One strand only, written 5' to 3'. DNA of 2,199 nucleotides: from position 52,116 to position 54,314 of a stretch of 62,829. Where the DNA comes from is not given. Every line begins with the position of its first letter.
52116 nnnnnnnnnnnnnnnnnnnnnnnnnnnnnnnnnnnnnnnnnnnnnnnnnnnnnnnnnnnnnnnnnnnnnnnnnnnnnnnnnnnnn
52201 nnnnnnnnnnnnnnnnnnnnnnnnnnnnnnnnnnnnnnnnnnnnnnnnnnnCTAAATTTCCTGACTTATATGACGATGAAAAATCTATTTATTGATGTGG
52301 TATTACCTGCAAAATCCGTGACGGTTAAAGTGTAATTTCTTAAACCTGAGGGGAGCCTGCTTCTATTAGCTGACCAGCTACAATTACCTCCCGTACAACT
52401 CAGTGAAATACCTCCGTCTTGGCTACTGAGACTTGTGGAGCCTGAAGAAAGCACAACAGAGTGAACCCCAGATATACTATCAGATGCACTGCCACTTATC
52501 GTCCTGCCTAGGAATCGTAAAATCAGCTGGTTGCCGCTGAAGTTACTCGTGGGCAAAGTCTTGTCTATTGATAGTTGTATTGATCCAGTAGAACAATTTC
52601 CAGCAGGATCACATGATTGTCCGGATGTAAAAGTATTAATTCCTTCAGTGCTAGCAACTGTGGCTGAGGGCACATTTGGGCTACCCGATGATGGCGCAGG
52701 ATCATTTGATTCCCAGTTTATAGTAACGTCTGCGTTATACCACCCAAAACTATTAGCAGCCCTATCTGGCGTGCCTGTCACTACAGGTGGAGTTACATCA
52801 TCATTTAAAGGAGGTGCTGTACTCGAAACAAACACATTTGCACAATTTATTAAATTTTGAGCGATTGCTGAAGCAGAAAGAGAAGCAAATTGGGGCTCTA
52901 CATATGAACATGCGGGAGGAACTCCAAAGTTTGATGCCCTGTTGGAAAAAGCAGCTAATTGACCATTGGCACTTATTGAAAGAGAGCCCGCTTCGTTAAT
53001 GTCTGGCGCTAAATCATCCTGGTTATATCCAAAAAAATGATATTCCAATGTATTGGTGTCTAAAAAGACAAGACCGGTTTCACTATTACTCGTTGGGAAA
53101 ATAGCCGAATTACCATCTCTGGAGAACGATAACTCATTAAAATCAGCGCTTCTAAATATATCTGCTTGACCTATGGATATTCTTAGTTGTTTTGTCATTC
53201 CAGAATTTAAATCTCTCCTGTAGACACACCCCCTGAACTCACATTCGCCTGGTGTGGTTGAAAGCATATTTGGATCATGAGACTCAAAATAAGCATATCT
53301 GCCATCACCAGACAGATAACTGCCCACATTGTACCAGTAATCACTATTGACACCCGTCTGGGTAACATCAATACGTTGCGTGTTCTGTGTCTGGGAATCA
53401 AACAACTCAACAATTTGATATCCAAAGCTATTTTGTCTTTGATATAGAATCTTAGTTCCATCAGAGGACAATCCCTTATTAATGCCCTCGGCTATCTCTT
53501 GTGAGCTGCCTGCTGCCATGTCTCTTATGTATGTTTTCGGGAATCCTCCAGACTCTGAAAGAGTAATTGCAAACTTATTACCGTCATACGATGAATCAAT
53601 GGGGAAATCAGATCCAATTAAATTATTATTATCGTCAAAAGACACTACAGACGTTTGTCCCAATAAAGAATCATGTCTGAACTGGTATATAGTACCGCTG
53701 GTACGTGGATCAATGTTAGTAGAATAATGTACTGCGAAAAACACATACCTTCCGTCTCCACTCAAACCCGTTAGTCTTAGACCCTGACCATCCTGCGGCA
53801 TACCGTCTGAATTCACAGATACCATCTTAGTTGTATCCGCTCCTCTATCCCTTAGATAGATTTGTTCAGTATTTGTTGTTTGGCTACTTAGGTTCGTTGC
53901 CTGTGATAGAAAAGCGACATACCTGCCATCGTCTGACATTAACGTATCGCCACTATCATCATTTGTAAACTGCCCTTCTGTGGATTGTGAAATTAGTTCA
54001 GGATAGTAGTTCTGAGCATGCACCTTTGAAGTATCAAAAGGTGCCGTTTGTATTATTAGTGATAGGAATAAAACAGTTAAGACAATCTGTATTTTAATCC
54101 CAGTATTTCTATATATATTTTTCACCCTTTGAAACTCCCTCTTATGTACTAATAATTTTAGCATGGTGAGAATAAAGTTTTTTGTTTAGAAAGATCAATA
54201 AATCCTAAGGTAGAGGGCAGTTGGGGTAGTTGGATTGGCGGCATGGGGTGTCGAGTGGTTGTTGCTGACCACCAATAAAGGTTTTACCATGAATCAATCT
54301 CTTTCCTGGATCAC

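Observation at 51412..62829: About 11 kb co-directional locus of exported beta-propeller proteins immediately upstream of parAB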

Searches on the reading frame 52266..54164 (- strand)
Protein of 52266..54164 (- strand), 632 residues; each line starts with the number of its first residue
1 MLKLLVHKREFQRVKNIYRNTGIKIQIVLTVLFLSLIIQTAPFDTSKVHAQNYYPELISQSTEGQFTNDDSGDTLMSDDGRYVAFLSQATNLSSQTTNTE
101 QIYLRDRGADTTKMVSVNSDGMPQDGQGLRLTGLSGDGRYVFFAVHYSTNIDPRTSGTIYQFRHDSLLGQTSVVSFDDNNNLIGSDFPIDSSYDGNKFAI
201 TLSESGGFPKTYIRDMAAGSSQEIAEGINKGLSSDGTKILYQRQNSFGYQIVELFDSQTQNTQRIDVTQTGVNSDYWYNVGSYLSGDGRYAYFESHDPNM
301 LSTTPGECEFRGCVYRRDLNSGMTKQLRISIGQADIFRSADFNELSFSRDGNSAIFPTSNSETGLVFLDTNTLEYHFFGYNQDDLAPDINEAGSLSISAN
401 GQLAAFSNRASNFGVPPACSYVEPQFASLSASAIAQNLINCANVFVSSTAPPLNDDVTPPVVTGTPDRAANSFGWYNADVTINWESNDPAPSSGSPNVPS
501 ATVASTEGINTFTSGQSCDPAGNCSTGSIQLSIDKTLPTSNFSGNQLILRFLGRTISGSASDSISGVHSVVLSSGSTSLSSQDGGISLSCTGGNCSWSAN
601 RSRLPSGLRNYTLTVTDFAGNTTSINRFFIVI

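Call 5: search_protein_families(library=pfam, proteins=[window:52266-54164:-], max_evalue=0.01)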
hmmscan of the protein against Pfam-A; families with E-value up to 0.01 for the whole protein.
window:52266-54164:- (632 aa): 1 family
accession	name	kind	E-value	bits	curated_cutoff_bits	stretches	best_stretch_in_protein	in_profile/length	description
PF19077.6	Big_13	-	0.0045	17.9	27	0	591-626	58-94/102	Bacterial Ig-like domain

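Call 6: search_protein_families(library=ncbifam, proteins=[window:52266-54164:-], max_evalue=0.01)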
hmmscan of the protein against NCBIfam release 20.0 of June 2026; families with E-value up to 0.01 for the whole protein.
window:52266-54164:- (632 aa): 1 family
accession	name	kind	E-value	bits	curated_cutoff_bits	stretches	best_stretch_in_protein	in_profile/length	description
NF053607.1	CHU_0125_OmpA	equivalog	0.0005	18.7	620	1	230-299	224-296/639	CHU_0125 family OmpA-like outer membrane integrity protein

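Call 11: find_related_loci(query=window:52266-54164:-, collection=genome_contigs, flank=10000)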
Query window:52266-54164:- (632 aa) in genome_contigs; peptide patterns used: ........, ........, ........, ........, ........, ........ (x = any residue, [..] = any of these).
54 stretches matched a pattern; 1 encode a relative of the query (tblastn E <= 1e-3); 1 distinct loci.
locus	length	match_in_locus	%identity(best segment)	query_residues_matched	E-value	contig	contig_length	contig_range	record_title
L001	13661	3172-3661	45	439-539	1e-13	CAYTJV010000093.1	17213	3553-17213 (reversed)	MAG TPA_asm: uncultured Planctomycetaceae bacterium isolate SRP302447_co3_119 genome assembly, contig: NODE_9164_length_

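Call 18: find_homologous_proteins(query=window:52266-54164:-)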
Query window:52266-54164:- (632 aa): 1133 proteins with E <= 0.001 among 8000 candidates; the best 120 are listed.
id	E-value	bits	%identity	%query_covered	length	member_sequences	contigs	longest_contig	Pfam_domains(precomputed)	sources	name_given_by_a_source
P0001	0.0e+0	1379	100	98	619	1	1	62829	-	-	-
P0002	5.1e-289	978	73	97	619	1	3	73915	-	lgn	-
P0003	1.2e-77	280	31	97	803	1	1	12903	PF07495.20,PF07676.19,PF19077.7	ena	-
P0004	1.4e-73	267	35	96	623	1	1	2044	PF07676.19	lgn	-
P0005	2.1e-69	253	31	57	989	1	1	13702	PF26549.1,PF26550.2,PF07676.19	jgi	jgi:hypothetical protein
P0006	2.0e-63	233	29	54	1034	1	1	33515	PF26549.1,PF07676.19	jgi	jgi:Tol biopolymer transport system component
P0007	6.2e-63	232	28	50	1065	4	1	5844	PF26549.1,PF26550.2,PF00395.26,PF07676.19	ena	-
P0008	1.7e-62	230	28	53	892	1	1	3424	PF26549.1,PF26550.2,PF07676.19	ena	-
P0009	6.0e-61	225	28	57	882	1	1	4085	PF26549.1,PF07676.19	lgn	-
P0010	4.4e-60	222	28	57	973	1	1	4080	PF26549.1,PF26550.2,PF07676.19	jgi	jgi:Tol biopolymer transport system component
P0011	2.4e-58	217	28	57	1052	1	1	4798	PF22073.3,PF15780.12,PF26549.1,PF26550.2,PF07676.19,PF22544.3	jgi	jgi:Tol biopolymer transport system component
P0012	2.4e-55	207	28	53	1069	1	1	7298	PF26549.1,PF26550.2,PF00395.26,PF07676.19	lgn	-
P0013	8.0e-54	202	29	45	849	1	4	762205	PF26549.1,PF26550.2,PF07676.19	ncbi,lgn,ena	-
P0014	1.2e-53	201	31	85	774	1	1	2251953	PF26549.1,PF07676.19,PF19077.7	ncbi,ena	-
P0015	4.3e-53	199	28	63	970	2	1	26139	PF26549.1,PF26550.2,PF07676.19,PF11721.15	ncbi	ncbi:MAG: malectin domain-containing carbohydrate-binding protein [Steroidobacteraceae bacterium]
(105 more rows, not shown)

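Call 19: find_encoding_contigs(protein=P0002, flank=10000, max_places=4)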
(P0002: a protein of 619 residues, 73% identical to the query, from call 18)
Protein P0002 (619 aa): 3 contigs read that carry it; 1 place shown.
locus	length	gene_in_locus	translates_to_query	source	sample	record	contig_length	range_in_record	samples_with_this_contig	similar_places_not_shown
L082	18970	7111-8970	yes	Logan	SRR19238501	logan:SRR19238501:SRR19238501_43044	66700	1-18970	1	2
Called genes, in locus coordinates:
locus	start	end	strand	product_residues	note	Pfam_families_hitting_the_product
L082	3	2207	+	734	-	?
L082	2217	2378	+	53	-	-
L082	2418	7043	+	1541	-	-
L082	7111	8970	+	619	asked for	-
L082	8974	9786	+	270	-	-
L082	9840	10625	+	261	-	PF00142:Fer4_NifH, PF01656:CbiA, PF02374:ArsA_ATPase, PF06564:CBP_BcsQ, PF07015:VirC1 (faint), PF09140:MipZ (faint), PF10609:ParA, PF13614:AAA_31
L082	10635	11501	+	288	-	PF02195:ParB_N, PF17762:HTH_ParB, PF08535:KorB (faint)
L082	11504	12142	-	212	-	PF10502:Peptidase_S26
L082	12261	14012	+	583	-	PF03816:LytR_cpsA_psr, PF13399:LytR_C (weak)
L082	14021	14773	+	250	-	-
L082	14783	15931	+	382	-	PF00089:Trypsin, PF13365:Trypsin_2, PF00595:PDZ (weak), PF13180:PDZ_2, PF17820:PDZ_6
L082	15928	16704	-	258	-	PF17827:PrmC_N, PF05175:MTS, PF06325:PrmA, PF08242:Methyltransf_12 (faint), PF13649:Methyltransf_25, PF13847:Methyltransf_31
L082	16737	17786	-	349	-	PF03462:PCRF, PF00472:RF-1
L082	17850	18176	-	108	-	PF01197:Ribosomal_L31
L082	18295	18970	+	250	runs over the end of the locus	PF00318:Ribosomal_S2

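Call 20: find_encoding_contigs(protein=P0001, flank=10000, max_places=4)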
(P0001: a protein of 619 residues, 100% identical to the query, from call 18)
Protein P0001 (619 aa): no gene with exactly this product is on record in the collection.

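Call 29: search_solved_structures(query=window:52266-54164:-, max_evalue=0.1)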
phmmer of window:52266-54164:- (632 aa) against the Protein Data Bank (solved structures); distinct sequences matched with E-value up to 0.1: 0.

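Call 33: search_protein_families(library=phrogs, proteins=[window:52266-54164:-], max_evalue=0.01)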
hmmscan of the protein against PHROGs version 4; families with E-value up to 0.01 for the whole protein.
window:52266-54164:- (632 aa): 0 families

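Call 38: search_protein_families(library=pfam, proteins=[window:52266-54164:-], max_evalue=10)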
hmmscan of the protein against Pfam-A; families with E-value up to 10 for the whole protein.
window:52266-54164:- (632 aa): 3 families
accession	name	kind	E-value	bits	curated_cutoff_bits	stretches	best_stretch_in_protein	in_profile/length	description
PF19077.6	Big_13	-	0.0045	17.9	27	1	591-626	58-94/102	Bacterial Ig-like domain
PF12245.14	Big_3_2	-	0.038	14.6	23.3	1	563-630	43-119/122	Bacterial Ig-like domain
PF07676.18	PD40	-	4.2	7.9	20.9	0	77-90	17-30/38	WD40-like Beta Propeller Repeat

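Call 55: search_solved_structures(query=A3, max_evalue=0.01)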
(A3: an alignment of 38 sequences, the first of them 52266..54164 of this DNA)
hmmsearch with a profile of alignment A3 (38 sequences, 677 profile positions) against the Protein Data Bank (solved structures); distinct sequences matched with E-value up to 0.01: 0.

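Call 56: search_protein_families(library=pfam, alignment_id=A3, max_evalue=0.001)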
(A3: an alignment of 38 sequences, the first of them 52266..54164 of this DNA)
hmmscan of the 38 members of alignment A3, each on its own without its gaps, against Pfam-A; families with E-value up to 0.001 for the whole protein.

A. member 1, window:52266-54164:- (632 aa): 0 families

B. families by the number of members that match (of 38 scanned): 17 families
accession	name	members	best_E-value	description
PF07676.18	PD40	36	2e-44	WD40-like Beta Propeller Repeat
PF19077.6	Big_13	4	7.2e-10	Bacterial Ig-like domain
PF21462.3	PsaS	4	0.00016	Ph 6 antigen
PF08140.16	Cuticle_1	2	5.3e-05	Crustacean cuticle protein repeat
PF01833.30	TIG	2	0.00047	IPT/TIG domain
PF11721.14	Malectin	1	6.2e-23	Malectin domain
PF11637.13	UvsW-1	1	1.8e-06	UvsW.1 domain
PF07495.19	Y_Y_Y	1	2.5e-05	Y_Y_Y domain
PF17141.9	DUF5114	1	2.6e-05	Domain of unknown function (DUF5114)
PF13750.12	Big_3_3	1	3e-05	Bacterial Ig-like domain (group 3)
PF03793.24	PASTA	1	3.9e-05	PASTA domain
PF24893.1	DUF7743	1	4.2e-05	Domain of unknown function (DUF7743)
PF00404.24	Dockerin_1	1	7.5e-05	Dockerin type I domain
PF09099.16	Qn_am_d_aIII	1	0.00019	Quinohemoprotein amine dehydrogenase, alpha subunit domain III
PF12819.13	Malectin_like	1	0.00033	Malectin-like domain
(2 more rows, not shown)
